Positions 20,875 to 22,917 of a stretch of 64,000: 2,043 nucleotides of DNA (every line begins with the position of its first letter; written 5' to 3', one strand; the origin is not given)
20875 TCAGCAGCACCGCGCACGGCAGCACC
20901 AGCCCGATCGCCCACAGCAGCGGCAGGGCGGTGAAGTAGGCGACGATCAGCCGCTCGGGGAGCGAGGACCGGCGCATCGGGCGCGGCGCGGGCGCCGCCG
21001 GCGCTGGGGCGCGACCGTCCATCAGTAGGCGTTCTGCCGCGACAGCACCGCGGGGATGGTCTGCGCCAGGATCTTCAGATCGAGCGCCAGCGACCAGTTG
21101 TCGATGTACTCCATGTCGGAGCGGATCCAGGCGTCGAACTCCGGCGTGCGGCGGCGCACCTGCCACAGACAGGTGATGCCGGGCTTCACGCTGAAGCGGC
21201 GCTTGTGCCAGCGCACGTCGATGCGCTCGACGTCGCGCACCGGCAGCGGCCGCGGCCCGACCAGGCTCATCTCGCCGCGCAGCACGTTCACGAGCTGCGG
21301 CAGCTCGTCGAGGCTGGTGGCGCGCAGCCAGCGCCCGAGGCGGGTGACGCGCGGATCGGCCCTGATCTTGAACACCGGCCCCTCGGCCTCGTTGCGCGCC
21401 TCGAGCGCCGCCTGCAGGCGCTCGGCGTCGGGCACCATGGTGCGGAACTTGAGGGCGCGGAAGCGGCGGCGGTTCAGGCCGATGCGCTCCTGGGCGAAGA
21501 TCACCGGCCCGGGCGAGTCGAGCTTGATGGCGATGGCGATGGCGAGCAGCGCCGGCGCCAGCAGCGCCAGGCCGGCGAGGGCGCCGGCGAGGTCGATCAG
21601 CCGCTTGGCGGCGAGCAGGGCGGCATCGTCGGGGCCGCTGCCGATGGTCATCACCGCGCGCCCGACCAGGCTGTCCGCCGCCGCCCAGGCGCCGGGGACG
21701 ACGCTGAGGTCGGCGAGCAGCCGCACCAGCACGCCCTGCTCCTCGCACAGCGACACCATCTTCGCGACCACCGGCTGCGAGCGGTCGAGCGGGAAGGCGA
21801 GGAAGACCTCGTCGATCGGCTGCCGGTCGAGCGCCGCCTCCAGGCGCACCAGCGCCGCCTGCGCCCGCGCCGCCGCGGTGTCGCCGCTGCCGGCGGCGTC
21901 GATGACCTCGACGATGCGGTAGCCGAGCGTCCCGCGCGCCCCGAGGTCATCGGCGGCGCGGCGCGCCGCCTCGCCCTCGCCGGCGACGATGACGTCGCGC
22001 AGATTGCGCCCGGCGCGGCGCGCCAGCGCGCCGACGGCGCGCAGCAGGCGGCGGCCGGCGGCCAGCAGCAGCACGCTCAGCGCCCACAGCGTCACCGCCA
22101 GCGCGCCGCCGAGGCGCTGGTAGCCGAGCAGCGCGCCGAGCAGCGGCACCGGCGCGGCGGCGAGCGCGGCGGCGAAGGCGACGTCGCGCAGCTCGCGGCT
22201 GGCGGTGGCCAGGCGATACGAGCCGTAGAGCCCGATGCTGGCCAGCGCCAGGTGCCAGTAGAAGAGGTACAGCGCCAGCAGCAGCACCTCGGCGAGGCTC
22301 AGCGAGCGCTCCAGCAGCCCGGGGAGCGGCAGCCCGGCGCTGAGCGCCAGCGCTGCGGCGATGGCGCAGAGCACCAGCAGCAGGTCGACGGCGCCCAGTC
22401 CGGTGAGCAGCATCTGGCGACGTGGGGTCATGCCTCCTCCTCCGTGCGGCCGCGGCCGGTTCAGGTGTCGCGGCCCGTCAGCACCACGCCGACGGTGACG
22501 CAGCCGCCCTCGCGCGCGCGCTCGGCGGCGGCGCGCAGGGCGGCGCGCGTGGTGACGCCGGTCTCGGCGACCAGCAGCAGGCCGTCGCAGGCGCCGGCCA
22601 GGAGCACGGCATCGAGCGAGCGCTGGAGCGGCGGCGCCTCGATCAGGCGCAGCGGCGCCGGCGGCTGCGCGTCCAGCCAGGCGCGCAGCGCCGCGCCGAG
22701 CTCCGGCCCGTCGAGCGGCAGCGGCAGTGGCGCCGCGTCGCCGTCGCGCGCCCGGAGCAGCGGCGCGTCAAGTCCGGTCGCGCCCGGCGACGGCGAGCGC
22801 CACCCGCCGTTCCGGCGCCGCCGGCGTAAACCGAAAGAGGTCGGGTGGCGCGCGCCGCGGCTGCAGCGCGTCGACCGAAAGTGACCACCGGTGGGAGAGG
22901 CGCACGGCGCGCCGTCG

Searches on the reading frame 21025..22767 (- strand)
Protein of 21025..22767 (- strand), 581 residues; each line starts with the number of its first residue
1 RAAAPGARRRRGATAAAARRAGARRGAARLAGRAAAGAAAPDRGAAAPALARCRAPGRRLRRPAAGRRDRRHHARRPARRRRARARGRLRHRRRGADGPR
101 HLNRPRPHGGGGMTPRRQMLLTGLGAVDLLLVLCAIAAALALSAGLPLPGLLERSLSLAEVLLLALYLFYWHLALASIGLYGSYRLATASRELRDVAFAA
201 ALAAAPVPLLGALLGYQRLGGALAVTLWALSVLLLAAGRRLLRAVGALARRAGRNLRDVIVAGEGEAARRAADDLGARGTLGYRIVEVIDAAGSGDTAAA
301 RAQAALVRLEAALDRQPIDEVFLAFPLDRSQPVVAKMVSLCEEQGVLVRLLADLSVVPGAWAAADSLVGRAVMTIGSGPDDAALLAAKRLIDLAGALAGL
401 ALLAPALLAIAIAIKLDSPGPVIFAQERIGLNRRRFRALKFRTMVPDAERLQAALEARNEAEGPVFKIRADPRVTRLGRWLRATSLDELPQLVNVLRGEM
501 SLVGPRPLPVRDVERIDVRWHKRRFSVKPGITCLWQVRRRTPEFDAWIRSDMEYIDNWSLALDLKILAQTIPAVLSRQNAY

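Call 40: search_protein_families(library=pfam, proteins=[window:21025-22767:-], max_evalue=0.0001)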
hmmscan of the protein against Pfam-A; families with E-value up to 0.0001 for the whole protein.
window:21025-22767:- (581 aa): 2 families
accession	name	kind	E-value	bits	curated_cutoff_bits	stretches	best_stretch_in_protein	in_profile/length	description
PF02397.22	Bac_transf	-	3.4e-65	219.4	27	1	388-575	1-178/179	Bacterial sugar transferase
PF13727.12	CoA_binding_3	-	2.9e-13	50.7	25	1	178-351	3-174/175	CoA-binding domain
